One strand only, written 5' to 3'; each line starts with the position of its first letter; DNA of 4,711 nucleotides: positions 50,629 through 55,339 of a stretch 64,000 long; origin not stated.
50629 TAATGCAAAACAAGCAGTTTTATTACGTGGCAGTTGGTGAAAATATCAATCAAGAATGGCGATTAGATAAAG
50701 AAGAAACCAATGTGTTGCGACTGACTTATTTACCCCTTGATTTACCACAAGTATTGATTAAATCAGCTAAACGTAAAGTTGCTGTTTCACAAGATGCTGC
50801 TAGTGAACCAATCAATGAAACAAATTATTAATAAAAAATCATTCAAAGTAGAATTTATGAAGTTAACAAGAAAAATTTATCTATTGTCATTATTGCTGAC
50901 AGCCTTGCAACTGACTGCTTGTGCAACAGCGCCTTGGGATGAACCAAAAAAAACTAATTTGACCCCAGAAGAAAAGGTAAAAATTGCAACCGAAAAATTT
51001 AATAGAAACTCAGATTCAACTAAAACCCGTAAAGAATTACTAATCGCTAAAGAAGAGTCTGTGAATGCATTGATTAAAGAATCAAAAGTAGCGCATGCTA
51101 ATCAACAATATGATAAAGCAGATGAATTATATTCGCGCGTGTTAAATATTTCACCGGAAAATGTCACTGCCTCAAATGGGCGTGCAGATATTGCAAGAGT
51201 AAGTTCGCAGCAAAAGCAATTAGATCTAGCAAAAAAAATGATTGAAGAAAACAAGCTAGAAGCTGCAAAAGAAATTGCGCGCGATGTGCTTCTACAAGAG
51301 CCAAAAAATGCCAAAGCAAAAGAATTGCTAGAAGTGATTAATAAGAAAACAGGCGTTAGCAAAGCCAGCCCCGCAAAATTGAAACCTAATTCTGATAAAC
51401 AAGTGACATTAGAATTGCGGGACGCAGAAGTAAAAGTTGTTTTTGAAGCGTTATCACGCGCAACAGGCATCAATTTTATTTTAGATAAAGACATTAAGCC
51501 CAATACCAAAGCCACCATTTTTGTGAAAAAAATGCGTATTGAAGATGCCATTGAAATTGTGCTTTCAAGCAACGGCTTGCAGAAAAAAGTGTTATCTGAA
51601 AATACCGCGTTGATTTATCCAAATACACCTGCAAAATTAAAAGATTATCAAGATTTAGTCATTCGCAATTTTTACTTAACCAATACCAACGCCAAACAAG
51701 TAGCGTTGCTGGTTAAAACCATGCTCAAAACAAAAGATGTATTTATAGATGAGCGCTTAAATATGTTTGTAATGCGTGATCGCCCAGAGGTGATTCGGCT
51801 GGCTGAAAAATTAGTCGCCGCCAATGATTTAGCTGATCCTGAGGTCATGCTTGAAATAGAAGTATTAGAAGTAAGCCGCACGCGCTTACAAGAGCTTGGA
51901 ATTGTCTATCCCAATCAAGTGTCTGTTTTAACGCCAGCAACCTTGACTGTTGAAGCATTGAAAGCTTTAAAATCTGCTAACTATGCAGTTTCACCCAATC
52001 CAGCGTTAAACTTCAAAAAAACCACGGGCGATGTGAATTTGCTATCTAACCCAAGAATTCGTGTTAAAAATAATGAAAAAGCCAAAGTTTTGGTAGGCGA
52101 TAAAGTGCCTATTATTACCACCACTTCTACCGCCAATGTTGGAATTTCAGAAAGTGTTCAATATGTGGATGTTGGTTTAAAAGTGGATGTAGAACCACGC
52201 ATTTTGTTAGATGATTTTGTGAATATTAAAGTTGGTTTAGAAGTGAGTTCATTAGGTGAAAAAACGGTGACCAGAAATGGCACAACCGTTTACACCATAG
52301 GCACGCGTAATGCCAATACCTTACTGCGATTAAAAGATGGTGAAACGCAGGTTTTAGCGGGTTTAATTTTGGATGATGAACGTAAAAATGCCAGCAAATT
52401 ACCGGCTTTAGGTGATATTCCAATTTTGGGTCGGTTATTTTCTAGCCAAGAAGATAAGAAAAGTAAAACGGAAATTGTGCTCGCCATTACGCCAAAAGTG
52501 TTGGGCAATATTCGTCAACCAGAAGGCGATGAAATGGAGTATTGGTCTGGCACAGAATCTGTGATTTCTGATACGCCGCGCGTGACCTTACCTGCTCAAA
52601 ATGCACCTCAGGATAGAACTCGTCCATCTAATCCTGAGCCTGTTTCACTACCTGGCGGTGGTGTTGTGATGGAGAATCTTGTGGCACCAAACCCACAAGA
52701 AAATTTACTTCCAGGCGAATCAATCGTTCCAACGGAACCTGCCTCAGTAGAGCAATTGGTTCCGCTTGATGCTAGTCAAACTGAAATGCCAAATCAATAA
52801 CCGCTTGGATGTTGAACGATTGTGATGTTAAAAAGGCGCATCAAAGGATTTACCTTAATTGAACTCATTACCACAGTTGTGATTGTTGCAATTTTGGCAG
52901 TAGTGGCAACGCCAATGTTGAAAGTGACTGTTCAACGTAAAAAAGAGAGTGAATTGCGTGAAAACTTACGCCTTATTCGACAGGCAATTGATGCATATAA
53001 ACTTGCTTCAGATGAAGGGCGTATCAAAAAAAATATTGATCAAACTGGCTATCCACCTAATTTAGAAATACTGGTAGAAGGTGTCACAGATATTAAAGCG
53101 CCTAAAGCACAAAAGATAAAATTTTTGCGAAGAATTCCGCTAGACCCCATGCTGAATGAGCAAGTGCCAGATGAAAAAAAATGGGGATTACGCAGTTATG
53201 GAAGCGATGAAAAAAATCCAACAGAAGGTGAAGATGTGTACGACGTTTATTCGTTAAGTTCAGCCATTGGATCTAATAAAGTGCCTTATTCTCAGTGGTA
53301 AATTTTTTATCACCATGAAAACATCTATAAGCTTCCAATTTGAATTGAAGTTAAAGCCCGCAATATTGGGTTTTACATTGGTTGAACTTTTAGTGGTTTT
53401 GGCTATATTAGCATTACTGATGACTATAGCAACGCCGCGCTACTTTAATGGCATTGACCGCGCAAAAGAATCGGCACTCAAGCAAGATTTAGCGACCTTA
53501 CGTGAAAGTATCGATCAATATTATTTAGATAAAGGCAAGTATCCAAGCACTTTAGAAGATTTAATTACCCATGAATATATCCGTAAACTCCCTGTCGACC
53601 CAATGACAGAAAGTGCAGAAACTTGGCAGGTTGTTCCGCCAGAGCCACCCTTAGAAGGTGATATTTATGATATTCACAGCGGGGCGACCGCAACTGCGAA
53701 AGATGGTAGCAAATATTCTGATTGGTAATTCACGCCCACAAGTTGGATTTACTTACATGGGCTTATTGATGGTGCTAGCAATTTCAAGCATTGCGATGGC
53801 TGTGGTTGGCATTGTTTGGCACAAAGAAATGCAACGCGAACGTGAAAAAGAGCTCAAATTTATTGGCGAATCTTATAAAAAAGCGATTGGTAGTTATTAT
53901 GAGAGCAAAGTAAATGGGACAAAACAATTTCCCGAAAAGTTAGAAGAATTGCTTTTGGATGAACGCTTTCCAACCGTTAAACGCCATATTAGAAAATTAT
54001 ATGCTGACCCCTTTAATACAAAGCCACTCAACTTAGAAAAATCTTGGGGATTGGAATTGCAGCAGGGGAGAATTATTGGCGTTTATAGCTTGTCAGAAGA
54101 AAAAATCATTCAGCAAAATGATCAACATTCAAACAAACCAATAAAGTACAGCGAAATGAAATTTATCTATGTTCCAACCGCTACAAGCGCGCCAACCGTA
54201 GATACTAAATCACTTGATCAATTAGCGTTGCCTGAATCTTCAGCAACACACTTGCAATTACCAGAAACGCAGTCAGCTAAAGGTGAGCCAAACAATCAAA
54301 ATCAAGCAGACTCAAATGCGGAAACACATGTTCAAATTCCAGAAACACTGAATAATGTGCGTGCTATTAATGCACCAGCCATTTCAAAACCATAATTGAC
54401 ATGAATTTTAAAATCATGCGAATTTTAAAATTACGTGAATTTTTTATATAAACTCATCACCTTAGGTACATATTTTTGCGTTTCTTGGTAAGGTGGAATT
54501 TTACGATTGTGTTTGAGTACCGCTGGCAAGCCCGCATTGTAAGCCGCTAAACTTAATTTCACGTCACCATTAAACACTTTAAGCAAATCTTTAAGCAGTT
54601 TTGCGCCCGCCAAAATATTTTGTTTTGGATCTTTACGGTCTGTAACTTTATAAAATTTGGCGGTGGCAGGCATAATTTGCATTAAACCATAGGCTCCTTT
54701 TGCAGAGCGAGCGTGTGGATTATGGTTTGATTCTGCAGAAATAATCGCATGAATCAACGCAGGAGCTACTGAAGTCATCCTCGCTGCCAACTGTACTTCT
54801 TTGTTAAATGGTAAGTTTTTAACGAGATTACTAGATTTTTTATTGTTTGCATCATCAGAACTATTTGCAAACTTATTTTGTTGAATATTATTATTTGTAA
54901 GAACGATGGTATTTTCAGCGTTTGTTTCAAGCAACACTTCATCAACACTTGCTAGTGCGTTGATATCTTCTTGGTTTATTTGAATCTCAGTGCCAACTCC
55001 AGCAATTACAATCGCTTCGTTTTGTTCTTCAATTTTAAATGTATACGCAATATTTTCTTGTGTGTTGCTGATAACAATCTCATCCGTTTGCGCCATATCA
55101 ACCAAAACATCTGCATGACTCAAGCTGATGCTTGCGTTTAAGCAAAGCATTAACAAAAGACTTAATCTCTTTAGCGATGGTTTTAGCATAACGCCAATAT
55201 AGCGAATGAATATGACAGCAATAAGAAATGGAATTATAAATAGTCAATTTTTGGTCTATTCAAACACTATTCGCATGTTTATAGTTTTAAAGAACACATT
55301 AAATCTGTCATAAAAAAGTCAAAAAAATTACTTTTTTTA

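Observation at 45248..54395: Cluster 2: a paralogous copy of the same machine immediately outside the island boundary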

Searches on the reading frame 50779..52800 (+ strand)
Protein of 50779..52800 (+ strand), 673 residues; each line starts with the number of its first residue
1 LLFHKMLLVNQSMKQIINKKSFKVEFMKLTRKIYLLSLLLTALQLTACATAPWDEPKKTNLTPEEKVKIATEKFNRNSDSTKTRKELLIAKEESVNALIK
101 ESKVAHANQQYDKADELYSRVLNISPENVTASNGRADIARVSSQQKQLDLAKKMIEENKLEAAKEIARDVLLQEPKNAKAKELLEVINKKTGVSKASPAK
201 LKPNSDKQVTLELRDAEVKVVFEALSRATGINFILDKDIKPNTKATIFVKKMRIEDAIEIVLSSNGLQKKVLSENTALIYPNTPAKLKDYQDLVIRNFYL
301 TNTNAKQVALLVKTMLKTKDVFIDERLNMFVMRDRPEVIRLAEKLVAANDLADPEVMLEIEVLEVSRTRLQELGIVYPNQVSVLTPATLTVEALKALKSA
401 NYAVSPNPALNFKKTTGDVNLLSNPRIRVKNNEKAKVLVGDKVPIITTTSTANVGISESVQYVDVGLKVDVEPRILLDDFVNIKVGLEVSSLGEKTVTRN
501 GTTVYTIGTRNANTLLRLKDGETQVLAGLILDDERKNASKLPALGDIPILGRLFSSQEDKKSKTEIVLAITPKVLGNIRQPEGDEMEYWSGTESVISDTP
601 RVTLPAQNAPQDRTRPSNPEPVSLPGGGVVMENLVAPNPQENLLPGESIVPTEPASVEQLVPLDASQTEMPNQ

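Call 6: search_protein_families(library=pfam, proteins=[window:50779-52800:+], max_evalue=0.01)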
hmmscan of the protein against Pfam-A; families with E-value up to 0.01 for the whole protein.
window:50779-52800:+ (673 aa): 7 families
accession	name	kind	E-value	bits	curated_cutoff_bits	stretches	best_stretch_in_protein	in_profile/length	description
PF00263.26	Secretin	-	1.4e-42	145.6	27.5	1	414-575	3-168/169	Bacterial type II and III secretion system protein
PF03958.22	Secretin_N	-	3.1e-09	37.3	28.2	1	296-352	2-66/69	Bacterial type II/III secretion system short domain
PF07660.19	STN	-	1.1e-08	35.1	28.4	1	231-281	1-51/52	Secretin and TonB N terminus short domain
PF14559.12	TPR_19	-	7e-05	23.5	25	0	106-156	2-49/68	Tetratricopeptide repeat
PF14853.12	Fis1_TPR_C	-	0.0003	21.4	25.3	0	161-190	18-47/53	Fis1 C-terminal tetratricopeptide repeat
PF14863.12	Alkyl_sulf_dimr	-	0.00038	21.3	26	0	142-197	67-122/139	Alkyl sulfatase dimerisation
PF21305.2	type_II_gspD_N0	-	0.00095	19.4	27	1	212-262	2-51/71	GspD-like, N0 domain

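Call 9: search_protein_families(library=ncbifam, proteins=[window:50779-52800:+], max_evalue=0.01)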
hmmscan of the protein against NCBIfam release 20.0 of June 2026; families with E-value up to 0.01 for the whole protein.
window:50779-52800:+ (673 aa): 11 families
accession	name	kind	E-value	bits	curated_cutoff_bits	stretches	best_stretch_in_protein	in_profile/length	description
TIGR02517.1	type_II_gspD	equivalog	3.7e-43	147.9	351.35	2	410-577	421-592/600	type II secretion system secretin GspD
TIGR02515.1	IV_pilus_PilQ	subfamily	1.9e-41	142.5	284.35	2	394-575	249-427/428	type IV pilus secretin PilQ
TIGR02519.1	pilus_MshL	equivalog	3.6e-31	108.3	250.2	1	390-575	91-290/290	pilus (MSHA type) biogenesis protein MshL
NF010083.0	PRK13568.1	equivalog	3.8e-27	95.1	554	1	192-575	11-417/419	DNA uptake porin HofQ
TIGR02516.1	type_III_yscC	equivalog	8.6e-22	77.3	238.45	1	320-575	200-461/463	type III secretion system outer membrane ring subunit SctC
NF007851.2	PRK10560.1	exception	1.5e-20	73.4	598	1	205-575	20-409/412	DNA uptake porin HofQ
NF042912.1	Amuc_1098_fam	equivalog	1.6e-18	66.2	750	2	495-575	716-796/805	Amuc_1098 family type IV pilus outer membrane protein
NF011873.0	PRK15346.1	equivalog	3.4e-12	45.8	524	1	322-562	239-481/499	EscC/YscC/HrcC family type III secretion system outer membrane ring protein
TIGR02520.1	pilus_B_mal_scr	equivalog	5.5e-08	31.8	287.65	1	311-572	227-511/513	PilN family type IVB pilus formation outer membrane protein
TIGR02917.1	PEP_TPR_lipo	equivalog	5.6e-05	21.2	312.2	1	89-191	153-257/899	XrtA/PEP-CTERM system TPR-repeat protein PrsT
NF040658.1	Myxo_OME_TraC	equivalog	0.0058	15.3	500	0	99-186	38-124/602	outer membrane exchange accessory lipoprotein TraC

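Call 87: search_solved_structures(query=window:50857-52800:+, max_evalue=0.00001)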
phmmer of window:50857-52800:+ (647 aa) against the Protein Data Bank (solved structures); distinct sequences matched with E-value up to 0.00001: 21.
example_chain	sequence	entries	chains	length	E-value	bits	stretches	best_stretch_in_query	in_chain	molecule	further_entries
8jvb_A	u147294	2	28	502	1.3e-29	106.7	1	383-551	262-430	Type II and III secretion system protein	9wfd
9sh1_A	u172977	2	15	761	8.7e-25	90.7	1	366-551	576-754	Type IV pilus biogenesis and competence protein PilQ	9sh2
5wln_G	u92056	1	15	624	8.3e-24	87.5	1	392-549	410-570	Type II secretion system protein D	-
4av2_A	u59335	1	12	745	1.1e-23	87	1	366-551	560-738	TYPE IV PILUS BIOGENESIS AND COMPETENCE PROTEIN PILQ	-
6i1x_A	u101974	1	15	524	4.9e-22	81.6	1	391-552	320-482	Type II secretion system protein D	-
6hcg_A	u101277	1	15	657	6.2e-22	81.3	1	393-550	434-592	Type II secretion system protein D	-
6w6m_A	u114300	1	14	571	5.7e-21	78.1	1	391-549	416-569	Type IV pilus secretin PilQ family protein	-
3jc8_Qa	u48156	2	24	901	2.8e-20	75.8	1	373-550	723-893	PilQ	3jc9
9k8v_A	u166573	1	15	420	3.5e-20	75.5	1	383-550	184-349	General secretion pathway protein D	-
6i1y_A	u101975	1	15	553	3.7e-20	75.4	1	390-551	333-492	General secretion pathway protein GspD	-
5wq8_A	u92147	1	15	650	1.5e-19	73.4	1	383-550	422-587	Type II secretion system protein D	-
5wq9_A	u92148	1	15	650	9.8e-19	70.7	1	383-550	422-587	Type II secretion system protein D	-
5w68_A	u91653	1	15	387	1.5e-18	70.2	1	388-558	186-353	Putative type II secretion protein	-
5zdh_A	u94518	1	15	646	4.6e-18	68.5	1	388-559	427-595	Type II secretion system protein D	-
6ve2_A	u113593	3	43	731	1.8e-17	66.5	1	386-551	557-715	Fimbrial assembly protein PilQ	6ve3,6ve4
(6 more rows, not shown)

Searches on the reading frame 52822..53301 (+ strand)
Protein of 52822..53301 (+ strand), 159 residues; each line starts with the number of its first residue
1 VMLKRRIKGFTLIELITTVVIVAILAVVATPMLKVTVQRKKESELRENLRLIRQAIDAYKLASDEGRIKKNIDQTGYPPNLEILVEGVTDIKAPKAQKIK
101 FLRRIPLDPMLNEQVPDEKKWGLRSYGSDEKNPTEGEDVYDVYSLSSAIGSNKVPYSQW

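Call 6: search_protein_families(library=pfam, proteins=[window:52822-53301:+], max_evalue=0.01)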
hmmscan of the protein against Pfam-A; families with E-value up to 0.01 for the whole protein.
window:52822-53301:+ (159 aa): 1 family
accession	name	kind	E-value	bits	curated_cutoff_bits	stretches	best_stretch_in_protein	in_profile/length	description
PF07963.17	N_methyl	-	4e-07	29.8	21.2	1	4-29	1-26/27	Prokaryotic N-terminal methylation motif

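Call 9: search_protein_families(library=ncbifam, proteins=[window:52822-53301:+], max_evalue=0.01)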
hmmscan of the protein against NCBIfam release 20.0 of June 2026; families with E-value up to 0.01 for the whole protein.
window:52822-53301:+ (159 aa): 13 families
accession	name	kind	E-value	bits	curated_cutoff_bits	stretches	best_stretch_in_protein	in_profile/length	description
TIGR01710.1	typeII_sec_gspG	equivalog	2.8e-13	50.1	88.85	1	8-138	1-127/134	type II secretion system major pseudopilin GspG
NF041775.1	typeIV_PilA_Myxo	equivalog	1.8e-07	31.4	400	1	5-79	8-80/214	type IV pilin protein PilA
TIGR02532.1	IV_pilin_GFxxxE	domain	1.3e-06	27.9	16.3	1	8-30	2-24/24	prepilin-type N-terminal cleavage/methylation domain-containing protein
NF041013.1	T4P_ComGE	equivalog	3.1e-05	24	49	1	6-72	2-69/83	competence type IV pilus minor pilin ComGE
NF007862.0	PRK10574.1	equivalog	3.3e-05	24.1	138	1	7-62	4-59/145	prepilin peptidase-dependent pilin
NF040999.1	pilin_ComGC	equivalog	7.2e-05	22.9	75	1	8-74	2-68/84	competence type IV pilus major pilin ComGC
TIGR02599.1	TIGR02599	subfamily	0.00021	20.6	256.5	1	9-58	1-51/361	Verru_Chthon cassette protein C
NF041002.1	pilin_ComGF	equivalog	0.00052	20.3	80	1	7-47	1-41/139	competence type IV pilus minor pilin ComGF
NF040982.1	ComGD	equivalog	0.001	19.5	70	1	7-44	1-38/139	competence type IV pilus minor pilin ComGD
TIGR01708.2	typeII_sec_gspH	equivalog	0.0022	18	80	1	8-54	2-45/169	type II secretion system minor pseudopilin GspH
TIGR02596.1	TIGR02596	subfamily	0.0026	17.8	70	1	10-41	1-32/196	Verru_Chthon cassette protein D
TIGR01711.1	gspJ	equivalog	0.0035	17.2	64.85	1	8-47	1-40/192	type II secretion system minor pseudopilin GspJ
NF038304.1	EPS_HpsC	equivalog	0.005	16.4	200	1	4-38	17-48/318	hormogonium polysaccharide secretion pseudopilin HpsC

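Call 89: search_solved_structures(query=window:52825-53301:+, max_evalue=0.01)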
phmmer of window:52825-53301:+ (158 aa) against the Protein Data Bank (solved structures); distinct sequences matched with E-value up to 0.01: 6.
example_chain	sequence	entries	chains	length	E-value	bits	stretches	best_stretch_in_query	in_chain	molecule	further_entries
9egp_A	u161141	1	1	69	8.7e-05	25.8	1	4-58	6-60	Geopilin domain 1 protein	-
7tgg_A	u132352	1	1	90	9.4e-05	25.7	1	4-57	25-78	Geopilin domain 1 protein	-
8pfb_G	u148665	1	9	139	0.00053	23.3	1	9-65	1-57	Type IV pilin PilE1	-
8tj2_C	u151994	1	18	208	0.0011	22.2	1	9-78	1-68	Type IV major pilin protein PilA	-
9lab_B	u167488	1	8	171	0.0056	19.9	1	4-37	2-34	MSHA major pilin subunit MshA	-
2m7g_A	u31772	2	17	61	0.0093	19.2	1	9-57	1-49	Geopilin domain 1 protein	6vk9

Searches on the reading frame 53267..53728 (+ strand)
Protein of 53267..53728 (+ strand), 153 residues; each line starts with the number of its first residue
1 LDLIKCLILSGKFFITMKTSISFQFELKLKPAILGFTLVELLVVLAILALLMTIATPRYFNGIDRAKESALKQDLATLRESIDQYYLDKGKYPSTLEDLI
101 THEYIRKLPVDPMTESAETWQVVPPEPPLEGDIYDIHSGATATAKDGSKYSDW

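Call 6: search_protein_families(library=pfam, proteins=[window:53267-53728:+], max_evalue=0.01)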
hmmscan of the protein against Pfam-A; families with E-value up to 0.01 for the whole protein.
window:53267-53728:+ (153 aa): 2 families
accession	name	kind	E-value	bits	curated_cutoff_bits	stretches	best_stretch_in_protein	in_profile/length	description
PF08334.16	T2SSG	-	5.7e-06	26.8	21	1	59-101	2-47/108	Type II secretion system (T2SS), protein G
PF07963.17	N_methyl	-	1.2e-05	25.1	21.2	1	35-55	6-26/27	Prokaryotic N-terminal methylation motif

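Call 9: search_protein_families(library=ncbifam, proteins=[window:53267-53728:+], max_evalue=0.01)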
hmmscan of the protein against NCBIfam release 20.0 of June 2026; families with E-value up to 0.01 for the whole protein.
window:53267-53728:+ (153 aa): 10 families
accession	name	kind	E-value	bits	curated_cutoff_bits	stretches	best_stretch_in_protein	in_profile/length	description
TIGR01710.1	typeII_sec_gspG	equivalog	1.4e-17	64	88.85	1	35-99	2-66/134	type II secretion system major pseudopilin GspG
NF040999.1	pilin_ComGC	equivalog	3e-09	37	75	1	35-107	3-74/84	competence type IV pilus major pilin ComGC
NF007862.0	PRK10574.1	equivalog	6.8e-08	32.8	138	1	35-92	6-63/145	prepilin peptidase-dependent pilin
NF041775.1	typeIV_PilA_Myxo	equivalog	8.2e-08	32.5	400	1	29-94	6-71/214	type IV pilin protein PilA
TIGR02532.1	IV_pilin_GFxxxE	domain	4.8e-06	26.2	16.3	1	35-56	3-24/24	prepilin-type N-terminal cleavage/methylation domain-containing protein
TIGR02596.1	TIGR02596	subfamily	2.2e-05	24.6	70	1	36-58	1-23/196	Verru_Chthon cassette protein D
TIGR01708.2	typeII_sec_gspH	equivalog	2.3e-05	24.5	80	1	35-85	3-50/169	type II secretion system minor pseudopilin GspH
NF041013.1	T4P_ComGE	equivalog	9.1e-05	22.5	49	1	34-79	4-50/83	competence type IV pilus minor pilin ComGE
TIGR01711.1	gspJ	equivalog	0.00014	21.7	64.85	1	35-79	2-44/192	type II secretion system minor pseudopilin GspJ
TIGR02599.1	TIGR02599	subfamily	0.00083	18.7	256.5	1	35-56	1-22/361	Verru_Chthon cassette protein C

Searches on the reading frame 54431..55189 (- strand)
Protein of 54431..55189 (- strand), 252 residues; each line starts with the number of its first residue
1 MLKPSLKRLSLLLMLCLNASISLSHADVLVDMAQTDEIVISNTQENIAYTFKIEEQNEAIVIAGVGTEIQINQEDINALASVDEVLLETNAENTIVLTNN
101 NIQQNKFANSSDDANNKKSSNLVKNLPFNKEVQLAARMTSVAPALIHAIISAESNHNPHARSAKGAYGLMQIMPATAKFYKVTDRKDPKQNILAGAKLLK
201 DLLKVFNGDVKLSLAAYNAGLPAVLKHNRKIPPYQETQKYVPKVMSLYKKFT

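Call 10: search_protein_families(library=pfam, proteins=[window:54431-55189:-], max_evalue=0.01)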
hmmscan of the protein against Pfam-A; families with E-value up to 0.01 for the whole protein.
window:54431-55189:- (252 aa): 1 family
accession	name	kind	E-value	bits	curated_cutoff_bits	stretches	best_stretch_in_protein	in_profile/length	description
PF01464.25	SLT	-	1.2e-27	96.3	21.3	1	134-230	5-107/117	Transglycosylase SLT domain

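Call 55: search_protein_families(library=ncbifam, proteins=[window:54431-55189:-], max_evalue=0.01)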
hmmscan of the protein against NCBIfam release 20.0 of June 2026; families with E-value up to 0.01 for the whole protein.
window:54431-55189:- (252 aa): 8 families
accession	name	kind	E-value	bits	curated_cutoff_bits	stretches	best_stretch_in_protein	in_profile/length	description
NF047373.1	BB0259_flg_lyt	exception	4.9e-21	75.2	234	1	108-245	528-682/705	flagellar assembly lytic transglycosylase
NF008112.0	PRK10859.1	equivalog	8.4e-15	54.2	354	1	140-222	300-388/483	membrane-bound lytic murein transglycosylase MltF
NF008631.0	PRK11619.1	equivalog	1.1e-12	47.2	536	1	126-224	477-585/644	murein transglycosylase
NF008050.0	PRK10783.1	equivalog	1.7e-12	46.5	508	1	152-247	127-240/457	murein transglycosylase D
NF008670.0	PRK11671.1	equivalog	6e-07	28.9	375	1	132-178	196-242/359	membrane-bound lytic murein transglycosylase MltC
NF011856.0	PRK15328.1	equivalog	1.3e-06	28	208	1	133-231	23-130/160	type III secretion system invasion protein IagB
NF012014.0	PRK15470.1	equivalog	8.7e-06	25.5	233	1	133-177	44-88/203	membrane-bound lytic murein transglycosylase EmtA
NF052397.1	AggPromo_Cterm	subfamily_domain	0.00061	20.2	40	1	146-177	5-37/80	aggregation-promoting factor C-terminal-like domain-containing protein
